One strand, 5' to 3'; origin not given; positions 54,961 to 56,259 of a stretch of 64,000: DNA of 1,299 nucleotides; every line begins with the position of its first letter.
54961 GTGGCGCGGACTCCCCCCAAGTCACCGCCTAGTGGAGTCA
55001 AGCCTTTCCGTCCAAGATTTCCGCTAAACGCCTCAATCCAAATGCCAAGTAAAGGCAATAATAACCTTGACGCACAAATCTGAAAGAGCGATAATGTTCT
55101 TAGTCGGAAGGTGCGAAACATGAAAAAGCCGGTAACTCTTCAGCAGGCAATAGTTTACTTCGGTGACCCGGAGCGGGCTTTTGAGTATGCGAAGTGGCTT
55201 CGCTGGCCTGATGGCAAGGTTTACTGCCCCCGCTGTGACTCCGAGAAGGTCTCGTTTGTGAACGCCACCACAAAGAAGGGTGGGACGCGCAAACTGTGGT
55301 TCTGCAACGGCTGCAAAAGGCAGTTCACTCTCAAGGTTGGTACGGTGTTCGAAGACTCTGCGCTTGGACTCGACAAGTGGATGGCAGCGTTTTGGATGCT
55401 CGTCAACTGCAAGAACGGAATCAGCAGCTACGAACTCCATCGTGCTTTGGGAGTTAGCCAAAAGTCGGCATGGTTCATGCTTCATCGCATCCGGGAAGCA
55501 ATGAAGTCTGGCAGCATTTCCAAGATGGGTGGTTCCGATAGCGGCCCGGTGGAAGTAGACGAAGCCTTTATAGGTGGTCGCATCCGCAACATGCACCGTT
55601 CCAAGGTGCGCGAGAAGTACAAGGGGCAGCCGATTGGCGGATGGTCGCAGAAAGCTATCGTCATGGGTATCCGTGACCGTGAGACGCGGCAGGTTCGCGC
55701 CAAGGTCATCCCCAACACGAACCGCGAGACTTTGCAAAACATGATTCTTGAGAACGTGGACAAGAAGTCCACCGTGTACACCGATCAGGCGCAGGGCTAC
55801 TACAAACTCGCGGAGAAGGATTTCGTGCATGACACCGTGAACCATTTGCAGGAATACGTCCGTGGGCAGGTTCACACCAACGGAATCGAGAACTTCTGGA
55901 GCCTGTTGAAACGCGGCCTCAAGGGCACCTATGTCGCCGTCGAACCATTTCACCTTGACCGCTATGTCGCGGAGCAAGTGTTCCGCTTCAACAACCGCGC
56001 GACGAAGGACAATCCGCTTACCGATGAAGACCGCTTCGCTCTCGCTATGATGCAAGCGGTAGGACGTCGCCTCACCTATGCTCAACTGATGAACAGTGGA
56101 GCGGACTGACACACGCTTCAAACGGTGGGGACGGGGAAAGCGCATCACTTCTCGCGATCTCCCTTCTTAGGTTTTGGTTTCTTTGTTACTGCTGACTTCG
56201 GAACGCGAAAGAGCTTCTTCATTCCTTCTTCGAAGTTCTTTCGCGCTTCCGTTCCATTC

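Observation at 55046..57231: Intact IS1595-family transporter element carrying an unknown membrane-protein cargo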

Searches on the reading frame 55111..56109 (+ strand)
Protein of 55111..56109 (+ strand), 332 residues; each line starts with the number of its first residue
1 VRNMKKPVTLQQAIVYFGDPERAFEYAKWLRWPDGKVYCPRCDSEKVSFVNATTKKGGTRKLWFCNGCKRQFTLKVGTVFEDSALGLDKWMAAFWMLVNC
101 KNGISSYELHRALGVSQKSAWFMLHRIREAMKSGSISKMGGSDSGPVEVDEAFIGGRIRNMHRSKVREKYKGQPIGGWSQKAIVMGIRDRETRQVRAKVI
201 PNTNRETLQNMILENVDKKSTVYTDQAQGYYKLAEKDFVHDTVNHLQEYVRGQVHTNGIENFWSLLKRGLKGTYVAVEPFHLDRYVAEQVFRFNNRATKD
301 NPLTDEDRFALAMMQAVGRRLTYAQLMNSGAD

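Call 4: search_protein_families(library=pfam, proteins=[window:55111-56109:+], max_evalue=0.1)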
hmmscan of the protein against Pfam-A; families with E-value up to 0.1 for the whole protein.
window:55111-56109:+ (332 aa): 8 families
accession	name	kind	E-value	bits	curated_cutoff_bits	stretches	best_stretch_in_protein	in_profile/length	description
PF12762.13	DDE_Tnp_IS1595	-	7.6e-45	153.1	27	1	144-294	3-153/153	ISXO2-like transposase domain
PF12760.12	Zn_ribbon_IS1595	-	2.7e-10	40.5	25.4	1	21-71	4-46/46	Transposase zinc-ribbon domain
PF23451.1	Zn_ribbon_PaaD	-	0.00017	21.6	27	1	34-72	12-49/53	PaaD zinc beta ribbon domain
PF06044.18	DpnI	-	0.0081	16.3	26.7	1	32-76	27-67/183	Dam-replacing family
PF25208.1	DUF7838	-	0.0092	16.3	28.5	1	37-72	7-43/55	Domain of unknown function (DUF7838)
PF02701.20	Zn_ribbon_Dof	-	0.014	16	26.6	1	36-73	3-39/59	Dof domain, zinc finger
PF25164.1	CoiA_N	-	0.015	15.2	26.3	0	60-79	15-34/50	Competence protein CoiA, N-terminal domain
PF17007.11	HTH_micro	-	0.072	12.3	27.3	0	97-133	201-237/454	HTH-like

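Call 14: find_related_loci(query=window:55120-56106:+, collection=genome_contigs, flank=5000)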
Query window:55120-56106:+ (329 aa) in genome_contigs; peptide patterns used: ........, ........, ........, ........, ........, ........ (x = any residue, [..] = any of these).
598 stretches matched a pattern (row limit reached: there are more); 580 encode a relative of the query (tblastn E <= 1e-3); the best 80 are kept; 80 distinct loci.
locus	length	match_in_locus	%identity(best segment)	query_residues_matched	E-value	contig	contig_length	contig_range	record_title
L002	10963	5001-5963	77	1-329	3e-177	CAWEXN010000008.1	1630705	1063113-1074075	MAG: uncultured Acidobacteriaceae bacterium isolate MFD09222.bin.1.216 genome assembly, contig: contig_73926, whole geno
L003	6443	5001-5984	67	2-329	3e-154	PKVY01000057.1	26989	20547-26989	MAG: Acidobacterium sp. isolate palsa_291 73.20120500_P32.9_contig_147, whole genome shotgun sequence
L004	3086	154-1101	68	1-329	1e-161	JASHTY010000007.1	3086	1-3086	MAG: Terriglobia bacterium isolate JOPF165 JOPF_NEAR_contig_9037, whole genome shotgun sequence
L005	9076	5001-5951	68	1-329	6e-153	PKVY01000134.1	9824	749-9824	MAG: Acidobacterium sp. isolate palsa_291 73.20120500_P32.9_contig_1094, whole genome shotgun sequence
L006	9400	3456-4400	68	1-327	3e-149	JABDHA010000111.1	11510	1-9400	MAG: Acidobacteria bacterium isolate BWOrgControl_Nextera71_MAG3 3300021028.a:Ga0206863_1344, whole genome shotgun seque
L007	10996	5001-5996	66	1-329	2e-146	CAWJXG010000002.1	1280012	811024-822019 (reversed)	MAG: uncultured Acidobacteriaceae bacterium isolate MFD05502.bin.1.150 genome assembly, contig: contig_17799, whole geno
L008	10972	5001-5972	64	1-329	5e-141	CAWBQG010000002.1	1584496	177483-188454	MAG: uncultured Acidobacteriaceae bacterium isolate MFD01828.bin.1.38 genome assembly, contig: contig_13237, whole genom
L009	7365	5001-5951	64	4-329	3e-140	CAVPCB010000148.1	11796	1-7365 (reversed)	MAG: uncultured Acidobacteriaceae bacterium isolate MFD10064.bin.3.75 genome assembly, contig: contig_99363, whole genom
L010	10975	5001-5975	65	1-329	1e-140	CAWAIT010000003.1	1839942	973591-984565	MAG: uncultured Acidobacteriaceae bacterium isolate MFD02579.bin.1.114 genome assembly, contig: contig_2504, whole genom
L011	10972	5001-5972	64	1-329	6e-139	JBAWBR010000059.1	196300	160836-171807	MAG: Terriglobales bacterium isolate MFD09530_ilm_asm_bin22 k127_15642, whole genome shotgun sequence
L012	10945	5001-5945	65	1-323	2e-136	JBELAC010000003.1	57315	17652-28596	MAG: Terriglobales bacterium isolate SPRUCE 84 SPRUCE_84_3, whole genome shotgun sequence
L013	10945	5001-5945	64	1-323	2e-136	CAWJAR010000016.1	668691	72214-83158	MAG: uncultured Acidobacteriaceae bacterium isolate MFD06298.bin.1.70 genome assembly, contig: contig_6400, whole genome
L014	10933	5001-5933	64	1-323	2e-136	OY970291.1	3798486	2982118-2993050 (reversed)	MAG: Terriglobia bacterium isolate MFD05513.bin.c.1 genome assembly, chromosome: 1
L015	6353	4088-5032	65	1-323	1e-136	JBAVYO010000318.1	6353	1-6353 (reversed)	MAG: Terriglobales bacterium isolate MFD01151_ilm_asm_bin3 k127_77705, whole genome shotgun sequence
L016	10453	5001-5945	64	1-323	2e-135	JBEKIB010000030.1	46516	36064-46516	MAG: Terriglobales bacterium isolate SPRUCE 290 SPRUCE_290_30, whole genome shotgun sequence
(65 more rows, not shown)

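Call 35: search_protein_families(library=ncbifam, proteins=[window:55120-56106:+], max_evalue=1)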
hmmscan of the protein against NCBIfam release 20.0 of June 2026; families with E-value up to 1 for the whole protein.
window:55120-56106:+ (329 aa): 7 families
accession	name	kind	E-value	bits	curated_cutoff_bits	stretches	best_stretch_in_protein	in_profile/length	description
NF033547.1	transpos_IS1595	equivalog_domain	7e-56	189.5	75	1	80-293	2-215/215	IS1595 family transposase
TIGR02159.1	PA_CoA_Oxy4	equivalog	0.0023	18.2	108.15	1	32-69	104-140/146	1,2-phenylacetyl-CoA epoxidase subunit PaaD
NF008959.0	PRK12302.1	equivalog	0.038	13.9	191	1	201-251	7-57/127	biofilm formation regulator BssR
NF050000.1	IS1_IS1595_Zn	domain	0.059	13.9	28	1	36-71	1-33/34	IS1/IS1595 family N-terminal zinc-binding domain-containing protein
NF041205.1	VdcD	equivalog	0.071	13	30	1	36-65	1-29/70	non-oxidative hydroxyarylic acid decarboxylases subunit D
NF047912.1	ECs_2282_CxxC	subfamily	0.16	11.9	37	1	33-70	2-38/60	ECs_2282 family putative zinc-binding protein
NF041869.1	paae_haloarch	equivalog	0.29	11.4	100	1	33-69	17-52/56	1,2-phenylacetyl-CoA epoxidase subunit PaaE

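Call 94: search_dna_similar(query=window:55120-56106:+, collection=plasmids, mode=protein, max_evalue=1e-20, max_rows=12)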
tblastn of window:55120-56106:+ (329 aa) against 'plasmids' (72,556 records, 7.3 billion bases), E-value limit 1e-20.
Records with a match: 154; places in all: 196; records where one place covers at least 80% of the query: 149.
Best place of each record, by identity: <60% 154.
By first word of the organism name: Sinorhizobium 32; Pseudosulfitobacter 30; Ralstonia 18; Mesorhizobium 9; Azospirillum 4; Microvirga 4; Rhizobium 4; Sulfitobacter 3; uncultured 3; Agrobacterium 3; and 33 more.
By predicted mobility (MOB-suite, as given by PLSDB): non-mobilizable 83; conjugative 47; mobilizable 24.
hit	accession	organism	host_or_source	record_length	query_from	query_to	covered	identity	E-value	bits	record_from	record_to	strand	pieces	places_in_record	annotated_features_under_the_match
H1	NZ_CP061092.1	Roseomonas marmotae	Marmota himalayana,pure culture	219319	2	320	97%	38.1%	3e-48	181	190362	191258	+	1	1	IS1595 family transposase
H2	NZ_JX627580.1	Methylobacterium oryzae CBMB20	-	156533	20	320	91%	40.1%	1e-51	190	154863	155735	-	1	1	IS1595 family transposase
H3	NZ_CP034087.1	Methylocystis rosea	cell culture,groundwater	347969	14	324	95%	37.9%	2e-48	181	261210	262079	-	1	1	IS1595 family transposase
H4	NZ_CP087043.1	Pseudosulfitobacter pseudonitzschiae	Mediolabrus comicus,The surface ...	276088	13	322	94%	37.5%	8e-51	187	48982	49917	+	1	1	IS1595 family transposase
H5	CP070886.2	Pseudosulfitobacter pseudonitzschiae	Skeletonema costatum,The surface ...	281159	13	322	94%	37.5%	8e-51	187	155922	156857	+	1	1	IS1595 family transposase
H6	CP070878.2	Pseudosulfitobacter pseudonitzschiae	Skeletonema costatum,The surface ...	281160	13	322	94%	37.5%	8e-51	187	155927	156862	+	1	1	IS1595 family transposase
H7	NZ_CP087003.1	Pseudosulfitobacter pseudonitzschiae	Skeletonema costatum,The surface ...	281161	13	322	94%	37.5%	8e-51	187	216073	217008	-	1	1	IS1595 family transposase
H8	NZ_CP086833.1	Pseudosulfitobacter pseudonitzschiae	Trieres chinensis,The surface seawater ...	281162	13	322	94%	37.5%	8e-51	187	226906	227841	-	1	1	IS1595 family transposase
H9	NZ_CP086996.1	Pseudosulfitobacter pseudonitzschiae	Skeletonema costatum,The surface ...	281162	13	322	94%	37.5%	8e-51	187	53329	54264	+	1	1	IS1595 family transposase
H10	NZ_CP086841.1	Pseudosulfitobacter pseudonitzschiae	Trieres chinensis,The surface seawater ...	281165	13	322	94%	37.5%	8e-51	187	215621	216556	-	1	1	IS1595 family transposase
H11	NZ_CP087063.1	Pseudosulfitobacter pseudonitzschiae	Mediolabrus comicus,The surface ...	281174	13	322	94%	37.5%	8e-51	187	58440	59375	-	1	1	IS1595 family transposase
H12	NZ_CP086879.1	Pseudosulfitobacter pseudonitzschiae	Skeletonema costatum,The surface ...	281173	13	322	94%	37.5%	8e-51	187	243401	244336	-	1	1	IS1595 family transposase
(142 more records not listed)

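Call 97: get_annotated_region(hit=H1, flank=3000)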
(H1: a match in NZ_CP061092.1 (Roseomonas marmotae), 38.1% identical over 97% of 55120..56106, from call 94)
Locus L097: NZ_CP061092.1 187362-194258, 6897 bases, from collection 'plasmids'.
description: Roseomonas marmotae strain 1318 plasmid p1318-1
organism: Roseomonas marmotae (NCBI taxid 2768161)
taxonomy: Bacteria; Pseudomonadota; Alphaproteobacteria; Rhodospirillales; Acetobacteraceae; Roseomonas; Roseomonas marmotae
host: -; source: Marmota himalayana,pure culture; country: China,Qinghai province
typing (MOB-suite, as given by PLSDB): non-mobilizable
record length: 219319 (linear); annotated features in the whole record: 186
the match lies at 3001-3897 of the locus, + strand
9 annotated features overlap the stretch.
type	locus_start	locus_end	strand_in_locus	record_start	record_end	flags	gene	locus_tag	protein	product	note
CDS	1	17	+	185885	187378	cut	-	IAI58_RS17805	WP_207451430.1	IS66 family transposase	-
CDS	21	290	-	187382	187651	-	-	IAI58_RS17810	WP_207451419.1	hypothetical protein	-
CDS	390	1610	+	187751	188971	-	-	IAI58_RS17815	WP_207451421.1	IS256 family transposase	-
CDS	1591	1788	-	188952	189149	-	-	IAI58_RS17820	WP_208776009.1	hypothetical protein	-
CDS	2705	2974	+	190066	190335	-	-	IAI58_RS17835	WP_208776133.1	hypothetical protein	-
CDS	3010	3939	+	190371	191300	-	-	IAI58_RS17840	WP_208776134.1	IS1595 family transposase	-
CDS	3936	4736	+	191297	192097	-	-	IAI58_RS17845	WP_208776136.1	hypothetical protein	-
CDS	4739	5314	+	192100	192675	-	-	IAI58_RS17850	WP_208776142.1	PIN domain-containing protein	-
CDS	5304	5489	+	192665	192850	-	-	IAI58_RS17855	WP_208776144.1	hypothetical protein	-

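Call 98: get_annotated_region(hit=H3, flank=3000)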
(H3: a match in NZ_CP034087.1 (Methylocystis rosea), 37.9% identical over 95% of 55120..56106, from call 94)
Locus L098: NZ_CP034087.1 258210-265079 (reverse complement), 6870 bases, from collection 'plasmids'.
description: Methylocystis rosea strain GW6 plasmid pGW6_1, complete sequence
organism: Methylocystis rosea (NCBI taxid 173366)
taxonomy: Bacteria; Pseudomonadota; Alphaproteobacteria; Hyphomicrobiales; Methylocystaceae; Methylocystis; Methylocystis rosea
host: -; source: cell culture,groundwater; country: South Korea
typing (MOB-suite, as given by PLSDB): mobilizable; relaxase MOBP
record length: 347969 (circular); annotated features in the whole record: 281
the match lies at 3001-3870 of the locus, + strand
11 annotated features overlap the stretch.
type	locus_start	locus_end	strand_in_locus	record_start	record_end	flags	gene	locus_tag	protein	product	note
CDS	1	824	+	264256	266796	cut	-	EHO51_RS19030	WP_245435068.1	CusA/CzcA family heavy metal efflux RND transporter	-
CDS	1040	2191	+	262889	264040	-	-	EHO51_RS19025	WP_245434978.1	TolC family protein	GO:0055085 - transmembrane transport [Evidence IEA]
CDS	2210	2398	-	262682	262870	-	-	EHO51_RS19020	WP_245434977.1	hypothetical protein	-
CDS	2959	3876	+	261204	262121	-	-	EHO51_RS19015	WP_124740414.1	IS1595 family transposase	-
CDS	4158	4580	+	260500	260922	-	-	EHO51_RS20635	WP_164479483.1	hypothetical protein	-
CDS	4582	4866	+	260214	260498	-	-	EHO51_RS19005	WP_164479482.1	hypothetical protein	-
CDS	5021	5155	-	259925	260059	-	-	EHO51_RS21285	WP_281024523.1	hypothetical protein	-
CDS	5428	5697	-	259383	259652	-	-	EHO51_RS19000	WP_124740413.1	hypothetical protein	-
CDS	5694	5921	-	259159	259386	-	-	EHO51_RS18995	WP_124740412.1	hypothetical protein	-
CDS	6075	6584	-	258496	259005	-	-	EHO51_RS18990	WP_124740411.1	MarR family winged helix-turn-helix transcriptional regulator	GO:0006355 - regulation of DNA-templated transcription [Evidence IEA]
CDS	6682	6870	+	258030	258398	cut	-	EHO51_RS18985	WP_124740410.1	antibiotic biosynthesis monooxygenase family protein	-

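Call 106: search_protein_families(library=padloc, alignment_id=A8, max_evalue=0.001)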
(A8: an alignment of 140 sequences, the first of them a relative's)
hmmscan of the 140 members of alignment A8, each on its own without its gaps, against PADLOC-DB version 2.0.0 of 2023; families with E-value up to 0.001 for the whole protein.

A. member 1, L011:9396-10034:+ (213 aa): 0 families

B. families by the number of members that match (of 140 scanned): 86 families (the first 25 are shown)
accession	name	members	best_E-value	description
PDLC04140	mad8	2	5.7e-14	mads_8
PDLC04134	mad2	2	8.8e-08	mads_2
PDLC03749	RT_UG13a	1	3.4e-56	DRT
PDLC04163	HEC-09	1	2.3e-47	-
PDLC04899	PDC-S07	1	7.7e-41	-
PDLC03963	SoFic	1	8.9e-36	-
PDLC04135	mad3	1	3.2e-31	mads_3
PDLC04840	PDC-S04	1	8e-29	-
PDLC04837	PDC-S04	1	5.6e-24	-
PDLC04836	PDC-S04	1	1.5e-23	-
PDLC03750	RT_UG13b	1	8.8e-22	DRT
PDLC03759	RT_UG21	1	5.5e-20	DRT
PDLC02403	Aga_TIR-PNTD1-PNTD2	1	9.9e-20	Class I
PDLC04839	PDC-S04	1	7.4e-19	-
PDLC02421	Aga_TIR-PNTD1-PNTD2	1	1.2e-18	Class I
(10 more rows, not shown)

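Call 107: search_protein_families(library=pfam, alignment_id=A8, max_evalue=0.001)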
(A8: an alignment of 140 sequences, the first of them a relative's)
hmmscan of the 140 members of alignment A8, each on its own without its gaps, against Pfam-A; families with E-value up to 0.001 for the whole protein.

A. member 1, L011:9396-10034:+ (213 aa): 1 family
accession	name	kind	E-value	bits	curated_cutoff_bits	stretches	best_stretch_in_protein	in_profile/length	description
PF07617.17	DUF1579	-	2.4e-10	41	25.2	1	53-197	2-152/155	Protein of unknown function (DUF1579)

B. families by the number of members that match (of 140 scanned): 145 families (the first 25 are shown)
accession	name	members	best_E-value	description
PF01738.24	DLH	2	1.5e-45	Dienelactone hydrolase family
PF12762.13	DDE_Tnp_IS1595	2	5.6e-42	ISXO2-like transposase domain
PF13520.12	AA_permease_2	2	1e-40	Amino acid permease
PF02581.23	TMP-TENI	2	2.8e-35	Thiamine monophosphate synthase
PF00324.27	AA_permease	2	5.3e-31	Amino acid permease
PF00486.34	Trans_reg_C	2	2e-28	Transcriptional regulatory protein, C terminal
PF04972.22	BON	2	9.5e-26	BON domain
PF00072.30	Response_reg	2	4e-25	Response regulator receiver domain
PF03544.19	TonB_C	2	5.1e-19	Gram-negative bacterial TonB protein C-terminal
PF03060.21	NMO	2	2.5e-18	Nitronate monooxygenase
PF00989.32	PAS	2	8.4e-12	PAS fold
PF12760.12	Zn_ribbon_IS1595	2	1.9e-11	Transposase zinc-ribbon domain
PF13426.13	PAS_9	2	6e-11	PAS domain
PF02475.24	TRM5-TYW2_MTfase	2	7.3e-05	TRM5/TYW2 methyltransferase domain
PF01702.25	TGT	1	9.5e-155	Queuine tRNA-ribosyltransferase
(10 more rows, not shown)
